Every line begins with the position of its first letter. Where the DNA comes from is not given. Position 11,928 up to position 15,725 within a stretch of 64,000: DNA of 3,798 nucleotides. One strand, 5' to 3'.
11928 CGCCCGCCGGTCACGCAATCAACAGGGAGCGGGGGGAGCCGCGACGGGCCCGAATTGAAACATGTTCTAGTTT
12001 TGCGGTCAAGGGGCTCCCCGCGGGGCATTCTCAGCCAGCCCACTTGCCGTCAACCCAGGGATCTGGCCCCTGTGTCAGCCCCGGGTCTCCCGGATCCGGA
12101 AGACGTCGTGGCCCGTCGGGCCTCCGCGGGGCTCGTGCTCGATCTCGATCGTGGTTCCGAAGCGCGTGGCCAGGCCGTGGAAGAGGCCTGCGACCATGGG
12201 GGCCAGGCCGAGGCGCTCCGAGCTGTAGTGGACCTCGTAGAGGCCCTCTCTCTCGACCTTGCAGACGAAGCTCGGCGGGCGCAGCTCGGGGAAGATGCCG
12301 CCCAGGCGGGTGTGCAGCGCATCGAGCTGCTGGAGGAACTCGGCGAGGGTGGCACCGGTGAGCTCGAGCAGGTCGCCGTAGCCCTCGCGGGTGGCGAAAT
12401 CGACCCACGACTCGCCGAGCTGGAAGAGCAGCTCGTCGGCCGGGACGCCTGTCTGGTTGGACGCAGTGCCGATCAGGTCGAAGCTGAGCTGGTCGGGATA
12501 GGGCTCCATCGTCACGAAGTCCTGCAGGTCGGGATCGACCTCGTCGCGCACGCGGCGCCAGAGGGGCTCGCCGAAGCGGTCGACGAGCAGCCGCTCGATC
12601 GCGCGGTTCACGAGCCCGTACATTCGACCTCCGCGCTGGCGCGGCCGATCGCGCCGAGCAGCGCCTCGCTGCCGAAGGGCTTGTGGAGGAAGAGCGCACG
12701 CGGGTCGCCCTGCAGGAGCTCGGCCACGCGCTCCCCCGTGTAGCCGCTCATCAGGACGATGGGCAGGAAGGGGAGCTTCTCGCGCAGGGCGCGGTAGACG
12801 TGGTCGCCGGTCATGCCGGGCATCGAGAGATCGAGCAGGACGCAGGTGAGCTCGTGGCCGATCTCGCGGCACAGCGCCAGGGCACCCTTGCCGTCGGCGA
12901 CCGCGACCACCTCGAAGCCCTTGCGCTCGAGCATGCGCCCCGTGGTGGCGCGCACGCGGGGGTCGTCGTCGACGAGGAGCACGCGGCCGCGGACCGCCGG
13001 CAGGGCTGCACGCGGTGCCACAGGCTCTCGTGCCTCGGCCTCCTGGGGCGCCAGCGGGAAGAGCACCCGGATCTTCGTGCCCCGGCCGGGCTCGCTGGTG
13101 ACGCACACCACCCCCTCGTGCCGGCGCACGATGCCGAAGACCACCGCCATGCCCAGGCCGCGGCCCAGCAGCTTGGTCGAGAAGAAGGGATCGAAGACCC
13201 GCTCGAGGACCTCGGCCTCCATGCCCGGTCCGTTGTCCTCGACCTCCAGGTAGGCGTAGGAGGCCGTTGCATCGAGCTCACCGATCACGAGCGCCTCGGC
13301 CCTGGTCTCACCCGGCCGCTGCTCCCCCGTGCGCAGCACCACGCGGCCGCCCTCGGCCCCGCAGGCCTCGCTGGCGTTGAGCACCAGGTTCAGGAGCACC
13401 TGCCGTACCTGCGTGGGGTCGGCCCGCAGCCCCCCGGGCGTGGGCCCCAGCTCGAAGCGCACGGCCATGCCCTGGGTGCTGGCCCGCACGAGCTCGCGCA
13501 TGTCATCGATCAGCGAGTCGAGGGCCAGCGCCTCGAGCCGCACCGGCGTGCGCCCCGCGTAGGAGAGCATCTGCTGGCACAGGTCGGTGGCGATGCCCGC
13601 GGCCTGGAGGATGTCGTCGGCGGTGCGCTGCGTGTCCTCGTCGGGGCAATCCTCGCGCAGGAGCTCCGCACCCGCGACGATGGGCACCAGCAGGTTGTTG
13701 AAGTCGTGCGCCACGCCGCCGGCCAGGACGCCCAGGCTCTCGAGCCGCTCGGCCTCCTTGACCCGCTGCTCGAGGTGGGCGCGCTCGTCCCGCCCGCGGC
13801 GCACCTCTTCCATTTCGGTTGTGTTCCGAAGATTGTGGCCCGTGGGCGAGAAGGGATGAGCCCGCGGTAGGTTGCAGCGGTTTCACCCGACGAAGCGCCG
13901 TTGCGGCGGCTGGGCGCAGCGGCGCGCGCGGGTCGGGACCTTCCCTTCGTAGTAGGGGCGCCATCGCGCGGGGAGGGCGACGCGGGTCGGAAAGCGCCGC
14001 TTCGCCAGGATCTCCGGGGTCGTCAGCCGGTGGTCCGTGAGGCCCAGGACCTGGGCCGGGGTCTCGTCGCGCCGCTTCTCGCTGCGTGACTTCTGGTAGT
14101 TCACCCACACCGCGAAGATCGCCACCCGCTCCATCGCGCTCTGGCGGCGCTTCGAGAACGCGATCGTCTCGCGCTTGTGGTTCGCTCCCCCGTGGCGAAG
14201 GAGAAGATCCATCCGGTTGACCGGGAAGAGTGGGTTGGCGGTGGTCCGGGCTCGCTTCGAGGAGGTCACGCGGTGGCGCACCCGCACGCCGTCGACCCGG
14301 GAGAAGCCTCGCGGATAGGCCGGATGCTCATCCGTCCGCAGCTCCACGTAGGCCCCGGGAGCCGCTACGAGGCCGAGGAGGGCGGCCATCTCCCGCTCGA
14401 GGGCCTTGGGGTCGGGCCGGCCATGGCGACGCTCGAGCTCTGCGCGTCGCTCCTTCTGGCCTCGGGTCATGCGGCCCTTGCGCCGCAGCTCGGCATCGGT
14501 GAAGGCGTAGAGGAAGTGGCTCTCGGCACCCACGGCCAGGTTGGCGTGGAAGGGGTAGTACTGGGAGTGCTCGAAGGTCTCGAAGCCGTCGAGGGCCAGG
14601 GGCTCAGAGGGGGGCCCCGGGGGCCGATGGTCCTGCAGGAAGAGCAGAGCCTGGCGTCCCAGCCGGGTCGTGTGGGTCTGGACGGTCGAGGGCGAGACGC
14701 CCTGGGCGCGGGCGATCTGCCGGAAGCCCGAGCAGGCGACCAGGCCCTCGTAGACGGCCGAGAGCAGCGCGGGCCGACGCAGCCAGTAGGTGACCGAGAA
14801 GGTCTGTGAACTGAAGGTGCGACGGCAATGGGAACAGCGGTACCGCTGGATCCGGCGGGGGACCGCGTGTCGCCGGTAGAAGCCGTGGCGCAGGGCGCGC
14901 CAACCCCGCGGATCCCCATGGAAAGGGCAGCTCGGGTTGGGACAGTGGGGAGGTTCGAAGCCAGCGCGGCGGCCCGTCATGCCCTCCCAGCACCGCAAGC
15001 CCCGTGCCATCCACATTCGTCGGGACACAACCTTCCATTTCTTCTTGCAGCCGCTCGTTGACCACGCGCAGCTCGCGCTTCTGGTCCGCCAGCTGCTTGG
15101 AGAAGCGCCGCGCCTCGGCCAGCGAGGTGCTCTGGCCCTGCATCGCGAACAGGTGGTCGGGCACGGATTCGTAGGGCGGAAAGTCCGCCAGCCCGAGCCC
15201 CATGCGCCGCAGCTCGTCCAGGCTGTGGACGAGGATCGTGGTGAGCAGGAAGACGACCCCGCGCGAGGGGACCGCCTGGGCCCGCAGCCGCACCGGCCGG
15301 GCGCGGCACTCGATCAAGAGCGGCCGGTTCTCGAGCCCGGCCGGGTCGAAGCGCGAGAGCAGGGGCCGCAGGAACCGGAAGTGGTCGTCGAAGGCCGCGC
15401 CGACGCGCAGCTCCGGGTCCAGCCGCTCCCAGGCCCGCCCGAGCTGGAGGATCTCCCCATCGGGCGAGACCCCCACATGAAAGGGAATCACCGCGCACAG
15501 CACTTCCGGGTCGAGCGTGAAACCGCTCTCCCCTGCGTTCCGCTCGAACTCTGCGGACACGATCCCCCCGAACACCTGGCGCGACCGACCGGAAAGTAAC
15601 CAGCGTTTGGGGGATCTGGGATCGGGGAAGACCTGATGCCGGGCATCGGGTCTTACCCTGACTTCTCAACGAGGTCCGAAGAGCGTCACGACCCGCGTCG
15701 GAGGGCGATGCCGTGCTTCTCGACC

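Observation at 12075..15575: Bacterial H-NOX paired with a kinase that carries an sGC-like HNOBA/PAS plus coiled-coil signalling module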

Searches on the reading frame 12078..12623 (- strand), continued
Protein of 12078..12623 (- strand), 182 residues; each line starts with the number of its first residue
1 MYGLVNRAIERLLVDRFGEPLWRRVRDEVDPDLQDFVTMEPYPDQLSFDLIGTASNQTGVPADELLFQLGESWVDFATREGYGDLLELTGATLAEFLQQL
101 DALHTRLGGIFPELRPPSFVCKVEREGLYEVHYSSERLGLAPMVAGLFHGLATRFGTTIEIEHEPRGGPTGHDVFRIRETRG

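Call 50: find_encoding_contigs(protein=P0057, flank=5000, max_places=1)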
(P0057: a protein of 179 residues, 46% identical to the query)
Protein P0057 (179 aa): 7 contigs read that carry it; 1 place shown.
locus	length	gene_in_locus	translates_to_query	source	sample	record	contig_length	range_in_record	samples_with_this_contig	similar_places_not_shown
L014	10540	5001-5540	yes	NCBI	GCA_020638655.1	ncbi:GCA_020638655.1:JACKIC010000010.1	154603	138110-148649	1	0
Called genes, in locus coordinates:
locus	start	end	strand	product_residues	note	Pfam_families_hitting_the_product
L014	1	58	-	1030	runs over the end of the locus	PF00873:ACR_tran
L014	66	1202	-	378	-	PF25917:BSH_RND (weak), PF25973:BSH_CzcB (weak), PF25967:RND-MFP_C, PF25975:CzcB_C (weak)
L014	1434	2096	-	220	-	PF00440:TetR_N, PF16925:TetR_C_13, PF21993:TetR_C_13_2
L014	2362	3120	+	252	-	PF14518:Haem_oxygenas_2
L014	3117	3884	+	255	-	PF01209:Ubie_methyltran, PF13489:Methyltransf_23, PF05175:MTS (weak), PF02353:CMAS (weak), PF13847:Methyltransf_31, PF08241:Methyltransf_11, PF08242:Methyltransf_12, PF13649:Methyltransf_25, +2 more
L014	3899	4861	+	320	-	PF02668:TauD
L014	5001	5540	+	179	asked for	PF07700:HNOB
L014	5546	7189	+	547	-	PF07701:HNOBA, PF00512:HisKA, PF02518:HATPase_c, PF00072:Response_reg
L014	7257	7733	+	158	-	-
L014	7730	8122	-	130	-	-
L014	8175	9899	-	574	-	PF13243:SQHop_cyclase_C (faint), PF13249:SQHop_cyclase_N (faint)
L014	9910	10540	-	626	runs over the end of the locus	-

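Call 51: find_encoding_contigs(protein=P0019, flank=5000, max_places=1)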
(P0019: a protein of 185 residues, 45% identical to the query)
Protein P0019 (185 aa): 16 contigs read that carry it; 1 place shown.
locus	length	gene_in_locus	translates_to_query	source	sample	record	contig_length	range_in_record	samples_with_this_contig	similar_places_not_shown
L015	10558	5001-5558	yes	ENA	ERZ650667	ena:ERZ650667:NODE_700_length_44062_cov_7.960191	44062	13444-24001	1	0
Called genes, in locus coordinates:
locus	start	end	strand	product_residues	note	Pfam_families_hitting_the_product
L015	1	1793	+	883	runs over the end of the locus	PF00486:Trans_reg_C, PF07719:TPR_2 (faint), PF17874:TPR_MalT, PF00515:TPR_1 (faint), PF13181:TPR_8 (faint), PF13424:TPR_12 (weak)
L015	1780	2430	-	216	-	-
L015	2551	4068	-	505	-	PF00246:Peptidase_M14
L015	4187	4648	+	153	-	-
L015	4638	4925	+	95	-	-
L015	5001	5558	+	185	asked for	PF07700:HNOB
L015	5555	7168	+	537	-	PF07701:HNOBA, PF00512:HisKA, PF02518:HATPase_c, PF00072:Response_reg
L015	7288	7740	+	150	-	-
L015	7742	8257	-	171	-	-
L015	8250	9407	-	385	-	PF27355:MJ1278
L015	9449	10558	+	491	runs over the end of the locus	PF00158:Sigma54_activat, PF14532:Sigma54_activ_2, PF07728:AAA_5 (weak), PF25601:AAA_lid_14, PF02954:HTH_8 (weak)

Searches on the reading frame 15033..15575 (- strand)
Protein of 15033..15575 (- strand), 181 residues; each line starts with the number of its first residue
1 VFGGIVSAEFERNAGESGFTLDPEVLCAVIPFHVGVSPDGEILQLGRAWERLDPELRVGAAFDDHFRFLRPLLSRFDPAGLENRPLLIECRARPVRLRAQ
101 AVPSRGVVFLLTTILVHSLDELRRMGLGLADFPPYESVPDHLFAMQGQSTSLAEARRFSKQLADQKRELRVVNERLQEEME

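Call 29: search_protein_representatives(protein=window:15033-15575:-)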
Query: 181 residues. Proteins with E-value up to 0.001 (for the whole library): 940; up to 1e-10: 229; up to 1e-30: 2. The best 150 are listed.
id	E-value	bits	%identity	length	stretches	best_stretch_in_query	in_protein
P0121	7.4e-35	136.7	49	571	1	17-181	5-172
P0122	4.1e-32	127.8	44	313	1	21-180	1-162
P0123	1.0e-21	93.9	37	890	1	17-177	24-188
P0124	8.9e-20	87.6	37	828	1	8-176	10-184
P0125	9.4e-20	87.5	38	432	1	17-176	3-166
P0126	4.3e-19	85.3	36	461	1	23-180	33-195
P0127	7.9e-19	84.5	36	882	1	19-178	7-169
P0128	1.3e-18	83.8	35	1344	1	19-181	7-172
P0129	1.7e-18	83.4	40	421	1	19-180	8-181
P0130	2.4e-18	82.9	37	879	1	17-176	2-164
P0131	4.9e-18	81.9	39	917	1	17-174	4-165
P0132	6.3e-18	81.6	36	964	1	21-177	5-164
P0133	7.5e-18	81.3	35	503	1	16-180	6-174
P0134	8.9e-18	81.1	32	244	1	20-176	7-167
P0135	9.4e-18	81.0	34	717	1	15-175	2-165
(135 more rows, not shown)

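Call 33: search_protein_families(library=pfam, alignment_id=A1, max_evalue=0.001)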
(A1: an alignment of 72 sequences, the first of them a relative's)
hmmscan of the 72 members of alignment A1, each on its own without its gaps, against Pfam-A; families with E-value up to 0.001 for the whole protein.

A. member 1, P0121 (571 aa): 5 families
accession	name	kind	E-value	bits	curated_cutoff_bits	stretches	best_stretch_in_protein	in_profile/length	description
PF02518.31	HATPase_c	-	1.1e-19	71.3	26.4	1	302-424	2-109/111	Histidine kinase-, DNA gyrase B-, and HSP90-like ATPase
PF00072.30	Response_reg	-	2.8e-19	69.7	30.2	1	448-559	1-110/111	Response regulator receiver domain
PF07701.20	HNOBA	-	1.4e-11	44.7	23.4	1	85-173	115-199/216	Heme NO binding associated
PF00512.31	HisKA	-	1.9e-06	28.3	26.9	1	200-256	5-61/66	His Kinase A (phospho-acceptor) domain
PF06490.17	FleQ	-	0.00068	20.4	22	0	447-538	1-88/108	Flagellar regulatory protein FleQ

B. families by the number of members that match (of 72 scanned): 39 families (the first 25 are shown)
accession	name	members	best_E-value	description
PF07701.20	HNOBA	72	7.7e-36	Heme NO binding associated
PF02518.31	HATPase_c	52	4.3e-34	Histidine kinase-, DNA gyrase B-, and HSP90-like ATPase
PF00512.31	HisKA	51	5.8e-24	His Kinase A (phospho-acceptor) domain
PF00072.30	Response_reg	30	1.1e-65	Response regulator receiver domain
PF00989.32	PAS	30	1.2e-48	PAS fold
PF13426.13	PAS_9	28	1.8e-43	PAS domain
PF08448.16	PAS_4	28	1.4e-33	PAS fold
PF13188.13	PAS_8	27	5.1e-27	PAS domain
PF08447.18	PAS_3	19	1.1e-29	PAS fold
PF13185.12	GAF_2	18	1.5e-16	GAF domain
PF01590.32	GAF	15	2.5e-23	GAF domain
PF13581.12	HATPase_c_2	11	1.1e-16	Histidine kinase-like ATPase domain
PF24820.1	Diguanyl_cycl_sensor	11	3.5e-15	Diguanylate cyclase-like sensor domain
PF12860.13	PAS_7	11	2.4e-12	PAS fold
PF01627.28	Hpt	10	3.3e-15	Hpt domain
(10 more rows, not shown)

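Call 38: find_related_loci(query=A3, collection=genome_contigs, flank=6000)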
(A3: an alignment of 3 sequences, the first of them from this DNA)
Query A3 (163 aa) in genome_contigs; peptide patterns used: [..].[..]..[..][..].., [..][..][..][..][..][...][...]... (x = any residue, [..] = any of these).
84 stretches matched a pattern; 1 encode a relative of the query (tblastn E <= 1e-3); 1 distinct loci.
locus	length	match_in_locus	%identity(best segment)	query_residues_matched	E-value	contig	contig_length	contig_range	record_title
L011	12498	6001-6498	48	1-163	2e-42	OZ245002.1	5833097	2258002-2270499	MAG: Myxococcota bacterium isolate 641f811d-2bae-4d89-87bb-445edc559d6d genome assembly, chromosome: 1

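Call 53: search_protein_families(library=pfam, max_evalue=0.01, proteins=[L011:7700-8248:+])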
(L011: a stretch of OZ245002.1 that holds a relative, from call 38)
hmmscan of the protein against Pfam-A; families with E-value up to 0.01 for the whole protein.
L011:7700-8248:+ (182 aa): 1 family
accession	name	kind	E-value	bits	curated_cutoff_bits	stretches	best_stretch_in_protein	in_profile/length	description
PF07700.20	HNOB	-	8.7e-38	130.2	25.5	1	2-163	1-163/163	Haem-NO-binding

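Call 64: predict_structure(alignment_id=A2)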
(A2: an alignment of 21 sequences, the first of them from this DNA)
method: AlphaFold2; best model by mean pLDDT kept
length: 163 residues; sequences in the alignment: 21
mean_pLDDT: 91.5   pTM: 0.73
mean pLDDT of the five models: 91.5, 90.8, 90.7, 90.2, 88.5
residues with pLDDT >= 90: 119; 70-90: 41; 50-70: 2; < 50: 1
segments of 3 or more residues with pLDDT < 50: none
pLDDT, mean of each block of 10 residues (from residue 1): 79 95 96 95 98 93 91 94 94 92 91 83 78 89 97 98 95
secondary structure, 60 per line:
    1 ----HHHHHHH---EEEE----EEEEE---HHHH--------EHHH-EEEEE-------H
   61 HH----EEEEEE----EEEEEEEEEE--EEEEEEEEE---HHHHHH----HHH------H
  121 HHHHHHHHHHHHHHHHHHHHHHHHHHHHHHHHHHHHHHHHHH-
elements in order: H5-11 E15-18 E23-27 H31-34 E48-52 E67-72 E77-86 E89-97 H101-106 H120-162

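Call 66: fold_search(model_id=the predicted structure, library=pdb)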
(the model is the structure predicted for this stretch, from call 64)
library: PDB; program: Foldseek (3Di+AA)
matches with E <= 10: 822; with E <= 0.001: 23
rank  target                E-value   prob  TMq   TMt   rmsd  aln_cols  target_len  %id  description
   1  9p2r_B                6.3e-10  1.00  0.70  0.23   4.7       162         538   25  Extended, CYR715-bound state of Manduca sexta soluble guanylate cyclase mutant beta C122S (released 2025-11-12)
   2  9oxn_B                1.9e-09  1.00  0.69  0.21  13.9       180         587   25  Compact, ligand-free state of Manduca sexta soluble guanylate cyclase mutant beta C122S (released 2025-11-12)
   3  6jt0_A                2.9e-09  1.00  0.67  0.22   8.9       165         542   20  Structure of human soluble guanylate cyclase in the unliganded state (released 2019-08-28)
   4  2p04_A                4.5e-09  1.00  0.56  0.82   1.6       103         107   29  2.1 Ang structure of the dimerized PAS domain of signal transduction histidine kinase from Nostoc punctiforme PCC 7310 (released 2007-11-13)
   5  7d9t_A                6.5e-09  1.00  0.64  0.22   9.2       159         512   21  Structure of human soluble guanylate cyclase in the cinciguat-bound inactive state (released 2021-08-11)
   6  8hbf_A                7.9e-09  1.00  0.71  0.25   3.4       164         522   20  Structure of human soluble guanylate cyclase in the NO+Rio state at 3.1 angstrom (released 2023-04-19)
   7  7d9r_A                1.3e-08  1.00  0.71  0.26   3.5       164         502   20  Structure of huamn soluble guanylate cyclase in the riociguat and NO-bound state (released 2021-08-11)
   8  8hbe_B                1.4e-08  1.00  0.68  0.21  12.0       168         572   21  Structure of human soluble guanylate cyclase in the inactive state at 3.1 angstrom (released 2023-04-19)
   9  2p08_B                1.5e-08  1.00  0.54  0.77   1.9        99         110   29  Structure of the N-terminally truncated PAS domain of signal transduction histidine kinase from Nostoc punctiforme PCC (released 2007-11-13)
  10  9oxn_A                2.4e-08  1.00  0.67  0.21   8.7       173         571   18  Compact, ligand-free state of Manduca sexta soluble guanylate cyclase mutant beta C122S (released 2025-11-12)
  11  2p08_A                3.1e-08  1.00  0.55  0.81   1.9       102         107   30  Structure of the N-terminally truncated PAS domain of signal transduction histidine kinase from Nostoc punctiforme PCC (released 2007-11-13)
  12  2p04_B                3.1e-08  1.00  0.53  0.81   1.9        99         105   33  2.1 Ang structure of the dimerized PAS domain of signal transduction histidine kinase from Nostoc punctiforme PCC 7310 (released 2007-11-13)
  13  8hbf_B                3.5e-08  1.00  0.73  0.23   4.4       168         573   21  Structure of human soluble guanylate cyclase in the NO+Rio state at 3.1 angstrom (released 2023-04-19)
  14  8hbe_A                4.2e-08  1.00  0.66  0.21   8.3       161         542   20  Structure of human soluble guanylate cyclase in the inactive state at 3.1 angstrom (released 2023-04-19)
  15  8hbh_A                5.0e-08  1.00  0.72  0.26   3.2       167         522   20  Structure of human soluble guanylate cyclase in the NO-activated state at 3.1 angstrom (released 2023-04-19)
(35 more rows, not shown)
